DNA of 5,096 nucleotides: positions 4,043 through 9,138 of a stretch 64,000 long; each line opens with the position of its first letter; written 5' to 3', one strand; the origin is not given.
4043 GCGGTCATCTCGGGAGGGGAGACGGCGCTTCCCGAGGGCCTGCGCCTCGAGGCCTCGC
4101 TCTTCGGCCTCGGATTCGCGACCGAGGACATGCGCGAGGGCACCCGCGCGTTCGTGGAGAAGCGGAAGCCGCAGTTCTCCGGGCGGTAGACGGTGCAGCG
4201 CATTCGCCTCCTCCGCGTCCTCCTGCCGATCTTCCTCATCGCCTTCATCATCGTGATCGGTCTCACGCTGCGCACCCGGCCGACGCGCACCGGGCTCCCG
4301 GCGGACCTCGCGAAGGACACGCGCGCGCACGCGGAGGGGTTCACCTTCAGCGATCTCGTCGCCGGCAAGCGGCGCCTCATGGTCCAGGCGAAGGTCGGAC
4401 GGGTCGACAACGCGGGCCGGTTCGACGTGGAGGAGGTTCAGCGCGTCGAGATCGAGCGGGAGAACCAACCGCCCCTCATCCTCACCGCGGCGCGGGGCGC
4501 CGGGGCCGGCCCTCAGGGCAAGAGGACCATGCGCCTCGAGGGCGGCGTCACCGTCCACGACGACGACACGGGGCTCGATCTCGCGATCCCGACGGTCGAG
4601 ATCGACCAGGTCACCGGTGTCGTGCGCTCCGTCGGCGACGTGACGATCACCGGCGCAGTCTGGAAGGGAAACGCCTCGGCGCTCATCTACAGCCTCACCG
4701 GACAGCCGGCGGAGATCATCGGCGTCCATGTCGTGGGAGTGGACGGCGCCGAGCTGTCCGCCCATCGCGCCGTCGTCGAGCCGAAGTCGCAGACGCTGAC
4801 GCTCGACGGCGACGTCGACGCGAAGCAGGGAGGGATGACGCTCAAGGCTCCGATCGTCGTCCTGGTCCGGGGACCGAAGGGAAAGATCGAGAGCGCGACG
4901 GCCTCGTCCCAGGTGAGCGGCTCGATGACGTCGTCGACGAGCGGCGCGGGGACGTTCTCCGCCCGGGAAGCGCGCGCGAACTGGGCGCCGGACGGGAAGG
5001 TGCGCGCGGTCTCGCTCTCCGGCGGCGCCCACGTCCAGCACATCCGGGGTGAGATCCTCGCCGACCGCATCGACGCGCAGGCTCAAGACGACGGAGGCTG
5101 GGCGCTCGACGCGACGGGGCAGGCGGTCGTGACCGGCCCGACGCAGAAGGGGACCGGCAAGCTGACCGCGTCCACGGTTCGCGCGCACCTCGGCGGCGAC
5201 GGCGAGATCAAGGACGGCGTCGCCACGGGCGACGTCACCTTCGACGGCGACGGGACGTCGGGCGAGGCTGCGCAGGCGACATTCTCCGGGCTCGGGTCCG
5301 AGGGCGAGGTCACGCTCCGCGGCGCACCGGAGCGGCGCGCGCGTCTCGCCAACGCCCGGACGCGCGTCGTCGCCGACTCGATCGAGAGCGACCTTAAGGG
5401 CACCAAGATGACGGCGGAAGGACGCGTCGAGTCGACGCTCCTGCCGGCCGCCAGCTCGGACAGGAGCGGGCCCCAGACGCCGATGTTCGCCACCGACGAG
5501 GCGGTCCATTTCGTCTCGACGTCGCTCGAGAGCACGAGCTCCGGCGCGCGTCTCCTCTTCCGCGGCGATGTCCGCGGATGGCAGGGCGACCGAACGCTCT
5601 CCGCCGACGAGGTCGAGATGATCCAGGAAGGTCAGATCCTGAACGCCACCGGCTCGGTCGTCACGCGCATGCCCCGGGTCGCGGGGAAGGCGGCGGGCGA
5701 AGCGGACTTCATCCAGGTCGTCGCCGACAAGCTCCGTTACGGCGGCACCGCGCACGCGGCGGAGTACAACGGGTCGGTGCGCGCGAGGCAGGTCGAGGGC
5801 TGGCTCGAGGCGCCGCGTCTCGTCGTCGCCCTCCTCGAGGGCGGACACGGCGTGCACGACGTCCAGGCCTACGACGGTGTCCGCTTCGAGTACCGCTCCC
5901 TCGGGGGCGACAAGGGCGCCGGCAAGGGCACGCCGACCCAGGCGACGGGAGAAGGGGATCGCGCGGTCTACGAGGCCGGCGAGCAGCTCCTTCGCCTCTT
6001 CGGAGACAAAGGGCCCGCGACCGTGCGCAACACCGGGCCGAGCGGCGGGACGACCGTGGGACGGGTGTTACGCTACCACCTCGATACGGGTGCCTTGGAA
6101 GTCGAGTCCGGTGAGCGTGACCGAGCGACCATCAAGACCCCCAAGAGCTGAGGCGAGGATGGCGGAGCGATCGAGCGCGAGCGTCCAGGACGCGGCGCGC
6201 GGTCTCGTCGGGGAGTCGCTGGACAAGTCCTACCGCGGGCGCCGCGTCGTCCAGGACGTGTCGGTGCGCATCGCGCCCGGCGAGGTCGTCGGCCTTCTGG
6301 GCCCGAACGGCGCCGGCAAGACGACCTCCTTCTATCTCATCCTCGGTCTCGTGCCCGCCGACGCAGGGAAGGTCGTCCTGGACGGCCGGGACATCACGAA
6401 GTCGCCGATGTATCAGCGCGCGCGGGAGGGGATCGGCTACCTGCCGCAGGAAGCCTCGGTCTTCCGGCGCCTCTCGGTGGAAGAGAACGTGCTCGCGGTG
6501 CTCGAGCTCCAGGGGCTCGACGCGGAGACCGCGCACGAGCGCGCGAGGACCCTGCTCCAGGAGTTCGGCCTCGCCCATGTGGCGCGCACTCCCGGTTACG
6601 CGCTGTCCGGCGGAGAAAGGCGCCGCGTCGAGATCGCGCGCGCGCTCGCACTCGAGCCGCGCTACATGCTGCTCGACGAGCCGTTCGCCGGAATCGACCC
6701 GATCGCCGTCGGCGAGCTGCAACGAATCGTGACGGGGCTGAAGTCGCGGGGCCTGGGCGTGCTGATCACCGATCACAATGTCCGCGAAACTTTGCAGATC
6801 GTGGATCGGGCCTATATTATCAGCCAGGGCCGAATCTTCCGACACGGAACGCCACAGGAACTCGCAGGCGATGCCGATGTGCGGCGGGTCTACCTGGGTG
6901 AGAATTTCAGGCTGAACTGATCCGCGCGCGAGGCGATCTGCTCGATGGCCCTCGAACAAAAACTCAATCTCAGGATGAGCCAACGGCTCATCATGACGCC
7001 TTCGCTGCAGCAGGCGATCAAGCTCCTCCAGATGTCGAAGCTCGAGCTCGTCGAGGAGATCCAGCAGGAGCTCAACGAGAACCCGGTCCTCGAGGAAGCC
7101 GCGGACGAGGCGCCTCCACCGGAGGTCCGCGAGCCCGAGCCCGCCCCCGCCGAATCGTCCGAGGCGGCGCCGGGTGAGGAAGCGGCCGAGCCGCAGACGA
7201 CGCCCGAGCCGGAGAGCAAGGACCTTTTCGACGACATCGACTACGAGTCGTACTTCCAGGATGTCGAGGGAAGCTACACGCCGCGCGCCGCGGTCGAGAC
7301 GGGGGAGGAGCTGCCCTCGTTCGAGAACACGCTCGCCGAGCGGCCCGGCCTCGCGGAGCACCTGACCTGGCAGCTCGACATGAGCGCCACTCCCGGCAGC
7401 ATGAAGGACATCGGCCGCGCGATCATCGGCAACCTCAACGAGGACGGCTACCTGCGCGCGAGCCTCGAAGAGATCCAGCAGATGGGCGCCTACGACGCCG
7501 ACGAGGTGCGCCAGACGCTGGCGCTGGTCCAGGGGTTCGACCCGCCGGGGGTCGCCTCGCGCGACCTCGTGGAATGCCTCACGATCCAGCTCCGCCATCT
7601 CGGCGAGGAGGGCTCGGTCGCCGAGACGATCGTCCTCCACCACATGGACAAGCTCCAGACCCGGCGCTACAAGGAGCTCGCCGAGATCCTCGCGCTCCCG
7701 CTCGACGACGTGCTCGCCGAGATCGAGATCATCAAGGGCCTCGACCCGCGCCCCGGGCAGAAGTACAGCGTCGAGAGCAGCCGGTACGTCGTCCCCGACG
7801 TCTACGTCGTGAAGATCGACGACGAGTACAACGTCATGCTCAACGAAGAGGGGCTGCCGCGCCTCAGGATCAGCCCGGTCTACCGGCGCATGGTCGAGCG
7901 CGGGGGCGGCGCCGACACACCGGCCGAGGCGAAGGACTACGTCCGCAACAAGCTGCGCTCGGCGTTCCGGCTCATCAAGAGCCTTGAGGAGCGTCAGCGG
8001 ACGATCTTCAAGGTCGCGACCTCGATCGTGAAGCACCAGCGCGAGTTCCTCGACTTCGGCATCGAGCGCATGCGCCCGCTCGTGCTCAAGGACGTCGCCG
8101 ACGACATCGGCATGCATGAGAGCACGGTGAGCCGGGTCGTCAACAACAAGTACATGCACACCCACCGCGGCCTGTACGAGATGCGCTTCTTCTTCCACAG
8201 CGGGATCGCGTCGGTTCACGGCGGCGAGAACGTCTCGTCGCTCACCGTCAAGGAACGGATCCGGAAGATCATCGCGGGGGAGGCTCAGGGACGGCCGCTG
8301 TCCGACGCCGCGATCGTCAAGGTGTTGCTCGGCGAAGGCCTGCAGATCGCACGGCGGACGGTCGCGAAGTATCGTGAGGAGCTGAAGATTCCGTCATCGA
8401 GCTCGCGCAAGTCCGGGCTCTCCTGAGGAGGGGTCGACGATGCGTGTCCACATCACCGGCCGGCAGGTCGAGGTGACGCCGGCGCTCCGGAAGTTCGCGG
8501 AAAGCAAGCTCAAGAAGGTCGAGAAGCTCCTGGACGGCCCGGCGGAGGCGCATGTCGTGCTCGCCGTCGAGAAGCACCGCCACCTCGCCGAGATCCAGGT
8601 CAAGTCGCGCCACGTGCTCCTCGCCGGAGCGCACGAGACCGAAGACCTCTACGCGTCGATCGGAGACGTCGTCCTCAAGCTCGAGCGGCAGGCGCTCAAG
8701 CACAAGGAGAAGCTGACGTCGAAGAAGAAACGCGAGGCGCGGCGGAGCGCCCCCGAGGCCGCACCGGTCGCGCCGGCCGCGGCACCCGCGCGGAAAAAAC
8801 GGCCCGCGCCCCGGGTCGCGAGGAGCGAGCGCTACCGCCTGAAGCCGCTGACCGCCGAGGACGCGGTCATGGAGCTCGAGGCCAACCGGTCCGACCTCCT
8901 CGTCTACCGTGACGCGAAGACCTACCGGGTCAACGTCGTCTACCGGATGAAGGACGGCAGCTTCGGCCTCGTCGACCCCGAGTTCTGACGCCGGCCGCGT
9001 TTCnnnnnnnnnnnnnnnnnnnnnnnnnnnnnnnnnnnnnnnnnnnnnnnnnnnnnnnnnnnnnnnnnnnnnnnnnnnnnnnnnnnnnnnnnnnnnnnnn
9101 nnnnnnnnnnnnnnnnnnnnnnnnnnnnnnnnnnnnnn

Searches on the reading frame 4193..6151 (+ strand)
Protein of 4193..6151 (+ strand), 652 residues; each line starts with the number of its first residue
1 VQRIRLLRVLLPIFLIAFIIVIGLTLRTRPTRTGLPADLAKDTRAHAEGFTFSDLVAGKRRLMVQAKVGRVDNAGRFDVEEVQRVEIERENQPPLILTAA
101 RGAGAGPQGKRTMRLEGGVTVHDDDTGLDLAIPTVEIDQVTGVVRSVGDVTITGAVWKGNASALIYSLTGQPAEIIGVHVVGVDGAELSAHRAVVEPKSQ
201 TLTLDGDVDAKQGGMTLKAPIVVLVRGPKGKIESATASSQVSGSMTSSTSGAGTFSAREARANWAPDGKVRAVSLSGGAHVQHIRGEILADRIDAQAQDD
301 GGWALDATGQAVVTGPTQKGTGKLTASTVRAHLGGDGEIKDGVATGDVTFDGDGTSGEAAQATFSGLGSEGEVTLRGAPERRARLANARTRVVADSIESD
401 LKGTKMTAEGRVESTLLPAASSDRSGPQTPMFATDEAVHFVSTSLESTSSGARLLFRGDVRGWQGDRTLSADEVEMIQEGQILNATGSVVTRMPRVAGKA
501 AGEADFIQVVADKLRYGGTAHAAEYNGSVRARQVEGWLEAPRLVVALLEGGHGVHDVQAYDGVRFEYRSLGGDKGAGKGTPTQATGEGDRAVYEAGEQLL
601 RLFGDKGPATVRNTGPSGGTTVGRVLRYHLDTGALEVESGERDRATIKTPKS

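Call 21: search_protein_families(library=pfam, proteins=[window:4193-6151:+], max_evalue=0.001)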
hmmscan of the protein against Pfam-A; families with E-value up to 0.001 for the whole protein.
window:4193-6151:+ (652 aa): 2 families
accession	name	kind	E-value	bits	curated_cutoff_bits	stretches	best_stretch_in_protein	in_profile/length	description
PF03968.19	LptD_N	-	1e-21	77.7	20.4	3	508-633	1-112/113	LptA/(LptD N-terminal domain) LPS transport protein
PF06835.18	LptC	-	9.3e-05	22.5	21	0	88-177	78-168/175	Lipopolysaccharide-assembly, LptC-related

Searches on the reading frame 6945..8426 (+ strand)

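Call 21: search_protein_families(library=pfam, proteins=[window:6945-8426:+], max_evalue=0.001)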
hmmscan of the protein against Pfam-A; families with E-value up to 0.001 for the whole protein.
window:6945-8426:+ (493 aa): 3 families
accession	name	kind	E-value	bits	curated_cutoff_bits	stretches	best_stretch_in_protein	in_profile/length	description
PF04552.19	Sigma54_DBD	-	7e-60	201.8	22.8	1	331-489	2-159/160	Sigma-54, DNA binding domain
PF04963.19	Sigma54_CBD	-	4.6e-58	196.4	22.9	1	126-313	2-185/185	Sigma-54 factor, core binding domain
PF00309.25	Sigma54_AID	-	4.6e-18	65.2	23.8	1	6-51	1-46/46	Sigma-54 factor, Activator interacting domain (AID)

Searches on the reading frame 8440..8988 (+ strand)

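Call 21: search_protein_families(library=pfam, proteins=[window:8440-8988:+], max_evalue=0.001)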
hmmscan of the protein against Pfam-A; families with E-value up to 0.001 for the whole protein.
window:8440-8988:+ (182 aa): 2 families
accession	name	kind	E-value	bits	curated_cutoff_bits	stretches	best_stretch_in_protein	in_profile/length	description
PF02482.25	Ribosomal_S30AE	-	1e-20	74.6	23.7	1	3-92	1-87/88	Sigma 54 modulation protein / S30EA ribosomal protein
PF16321.10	Ribosom_S30AE_C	-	1e-16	60.8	25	1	123-177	3-57/57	Sigma 54 modulation/S30EA ribosomal protein C terminus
